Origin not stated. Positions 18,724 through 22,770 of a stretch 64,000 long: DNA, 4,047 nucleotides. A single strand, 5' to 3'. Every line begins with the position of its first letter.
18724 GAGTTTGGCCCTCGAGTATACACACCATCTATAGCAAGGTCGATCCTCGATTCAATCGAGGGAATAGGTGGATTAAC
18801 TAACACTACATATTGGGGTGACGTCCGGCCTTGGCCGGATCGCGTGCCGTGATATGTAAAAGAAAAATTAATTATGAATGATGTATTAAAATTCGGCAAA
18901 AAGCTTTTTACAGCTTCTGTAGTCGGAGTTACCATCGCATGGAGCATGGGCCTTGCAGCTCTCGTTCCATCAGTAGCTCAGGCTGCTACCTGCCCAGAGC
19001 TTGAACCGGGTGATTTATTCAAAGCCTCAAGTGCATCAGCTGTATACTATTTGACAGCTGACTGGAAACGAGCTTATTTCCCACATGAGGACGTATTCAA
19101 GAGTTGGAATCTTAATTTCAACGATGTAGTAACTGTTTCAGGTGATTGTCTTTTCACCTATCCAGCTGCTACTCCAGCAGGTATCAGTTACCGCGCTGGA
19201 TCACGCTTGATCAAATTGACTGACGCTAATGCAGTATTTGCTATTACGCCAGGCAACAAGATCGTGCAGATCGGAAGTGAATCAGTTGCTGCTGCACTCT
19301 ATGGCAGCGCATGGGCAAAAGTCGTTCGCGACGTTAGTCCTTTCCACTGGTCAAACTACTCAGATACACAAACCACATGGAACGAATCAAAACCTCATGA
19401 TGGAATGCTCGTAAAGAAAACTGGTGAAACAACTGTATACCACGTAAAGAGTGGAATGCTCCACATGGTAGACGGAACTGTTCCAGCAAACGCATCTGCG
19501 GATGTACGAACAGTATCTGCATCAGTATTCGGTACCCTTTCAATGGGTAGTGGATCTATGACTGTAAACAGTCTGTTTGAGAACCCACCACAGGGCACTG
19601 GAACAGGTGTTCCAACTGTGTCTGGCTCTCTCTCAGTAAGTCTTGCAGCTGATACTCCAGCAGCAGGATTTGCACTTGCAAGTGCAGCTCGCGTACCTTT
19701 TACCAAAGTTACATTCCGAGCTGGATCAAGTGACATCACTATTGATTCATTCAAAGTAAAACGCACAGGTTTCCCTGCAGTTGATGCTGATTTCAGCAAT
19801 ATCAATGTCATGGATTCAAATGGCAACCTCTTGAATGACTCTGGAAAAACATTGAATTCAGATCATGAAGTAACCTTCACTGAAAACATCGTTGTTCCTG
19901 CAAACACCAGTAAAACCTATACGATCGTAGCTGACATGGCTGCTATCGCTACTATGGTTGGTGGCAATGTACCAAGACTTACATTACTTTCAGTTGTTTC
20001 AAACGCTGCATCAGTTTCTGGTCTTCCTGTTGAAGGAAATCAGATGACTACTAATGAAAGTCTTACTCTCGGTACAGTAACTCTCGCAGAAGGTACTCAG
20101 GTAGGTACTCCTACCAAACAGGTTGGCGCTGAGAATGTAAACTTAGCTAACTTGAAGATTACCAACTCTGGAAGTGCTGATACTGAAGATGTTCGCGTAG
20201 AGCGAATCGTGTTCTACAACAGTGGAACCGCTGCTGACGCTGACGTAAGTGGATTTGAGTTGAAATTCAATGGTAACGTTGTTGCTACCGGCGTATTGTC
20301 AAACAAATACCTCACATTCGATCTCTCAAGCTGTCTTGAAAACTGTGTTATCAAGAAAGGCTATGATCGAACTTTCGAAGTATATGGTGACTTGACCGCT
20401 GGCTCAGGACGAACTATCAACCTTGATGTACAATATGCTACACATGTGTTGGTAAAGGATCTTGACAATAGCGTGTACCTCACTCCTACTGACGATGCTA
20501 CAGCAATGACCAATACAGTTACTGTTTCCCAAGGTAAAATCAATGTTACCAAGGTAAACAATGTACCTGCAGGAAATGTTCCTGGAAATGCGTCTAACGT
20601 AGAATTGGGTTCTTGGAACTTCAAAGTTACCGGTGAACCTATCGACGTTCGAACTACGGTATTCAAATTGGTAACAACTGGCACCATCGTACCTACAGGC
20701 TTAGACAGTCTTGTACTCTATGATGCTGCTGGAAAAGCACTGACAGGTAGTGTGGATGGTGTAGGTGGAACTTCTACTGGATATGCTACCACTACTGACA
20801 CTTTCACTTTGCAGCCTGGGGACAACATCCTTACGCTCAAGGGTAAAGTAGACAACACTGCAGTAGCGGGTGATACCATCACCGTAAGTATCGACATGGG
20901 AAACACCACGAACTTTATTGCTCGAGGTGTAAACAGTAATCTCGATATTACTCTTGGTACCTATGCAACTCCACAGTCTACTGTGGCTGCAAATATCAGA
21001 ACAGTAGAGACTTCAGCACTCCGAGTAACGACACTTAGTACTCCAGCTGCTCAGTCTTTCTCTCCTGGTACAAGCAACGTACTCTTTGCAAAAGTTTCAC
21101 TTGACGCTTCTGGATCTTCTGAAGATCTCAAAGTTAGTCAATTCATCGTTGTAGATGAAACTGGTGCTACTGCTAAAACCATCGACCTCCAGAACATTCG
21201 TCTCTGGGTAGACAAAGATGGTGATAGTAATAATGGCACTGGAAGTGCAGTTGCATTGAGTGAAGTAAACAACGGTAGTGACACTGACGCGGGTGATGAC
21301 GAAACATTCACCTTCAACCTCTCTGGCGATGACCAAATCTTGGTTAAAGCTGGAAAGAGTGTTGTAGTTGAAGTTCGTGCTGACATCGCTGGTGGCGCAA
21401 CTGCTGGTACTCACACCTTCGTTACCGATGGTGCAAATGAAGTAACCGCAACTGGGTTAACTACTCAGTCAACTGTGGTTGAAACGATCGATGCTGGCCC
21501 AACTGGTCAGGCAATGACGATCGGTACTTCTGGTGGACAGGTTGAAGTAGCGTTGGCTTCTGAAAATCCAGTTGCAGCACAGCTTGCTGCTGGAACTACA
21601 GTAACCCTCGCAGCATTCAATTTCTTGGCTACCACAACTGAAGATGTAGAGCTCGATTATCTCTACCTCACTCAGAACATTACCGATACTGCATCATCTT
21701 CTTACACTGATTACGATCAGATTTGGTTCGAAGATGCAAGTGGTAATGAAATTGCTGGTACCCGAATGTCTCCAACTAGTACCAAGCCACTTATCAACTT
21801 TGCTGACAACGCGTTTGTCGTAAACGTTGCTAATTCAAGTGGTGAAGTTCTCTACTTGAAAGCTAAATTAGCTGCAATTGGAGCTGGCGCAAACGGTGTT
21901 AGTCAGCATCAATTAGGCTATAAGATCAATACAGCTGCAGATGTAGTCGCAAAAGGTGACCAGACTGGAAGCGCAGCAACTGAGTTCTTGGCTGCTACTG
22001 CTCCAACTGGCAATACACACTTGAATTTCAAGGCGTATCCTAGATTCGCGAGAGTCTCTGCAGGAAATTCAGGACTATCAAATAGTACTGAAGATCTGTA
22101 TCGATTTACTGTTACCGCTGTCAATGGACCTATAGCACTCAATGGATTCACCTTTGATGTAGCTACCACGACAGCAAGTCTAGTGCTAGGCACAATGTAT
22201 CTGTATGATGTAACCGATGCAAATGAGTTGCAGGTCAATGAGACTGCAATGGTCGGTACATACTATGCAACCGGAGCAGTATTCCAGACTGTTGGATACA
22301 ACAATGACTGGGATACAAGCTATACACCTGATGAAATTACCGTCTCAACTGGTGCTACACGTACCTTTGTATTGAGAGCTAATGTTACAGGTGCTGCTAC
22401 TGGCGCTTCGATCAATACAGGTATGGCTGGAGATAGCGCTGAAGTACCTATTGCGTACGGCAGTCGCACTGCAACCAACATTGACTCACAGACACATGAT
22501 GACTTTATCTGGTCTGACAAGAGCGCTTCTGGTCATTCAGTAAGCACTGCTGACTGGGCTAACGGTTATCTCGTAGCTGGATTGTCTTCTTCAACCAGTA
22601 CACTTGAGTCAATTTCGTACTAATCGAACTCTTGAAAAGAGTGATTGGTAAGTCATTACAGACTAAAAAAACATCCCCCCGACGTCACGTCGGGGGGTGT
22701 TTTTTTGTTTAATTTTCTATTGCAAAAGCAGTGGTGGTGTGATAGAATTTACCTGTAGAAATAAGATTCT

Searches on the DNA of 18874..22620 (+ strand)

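Call 87: search_rna_families(sources=[L007, L029, L046, L021, L013, L038, L041, L042, L036, L033, L110, L063], threshold=gathering)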
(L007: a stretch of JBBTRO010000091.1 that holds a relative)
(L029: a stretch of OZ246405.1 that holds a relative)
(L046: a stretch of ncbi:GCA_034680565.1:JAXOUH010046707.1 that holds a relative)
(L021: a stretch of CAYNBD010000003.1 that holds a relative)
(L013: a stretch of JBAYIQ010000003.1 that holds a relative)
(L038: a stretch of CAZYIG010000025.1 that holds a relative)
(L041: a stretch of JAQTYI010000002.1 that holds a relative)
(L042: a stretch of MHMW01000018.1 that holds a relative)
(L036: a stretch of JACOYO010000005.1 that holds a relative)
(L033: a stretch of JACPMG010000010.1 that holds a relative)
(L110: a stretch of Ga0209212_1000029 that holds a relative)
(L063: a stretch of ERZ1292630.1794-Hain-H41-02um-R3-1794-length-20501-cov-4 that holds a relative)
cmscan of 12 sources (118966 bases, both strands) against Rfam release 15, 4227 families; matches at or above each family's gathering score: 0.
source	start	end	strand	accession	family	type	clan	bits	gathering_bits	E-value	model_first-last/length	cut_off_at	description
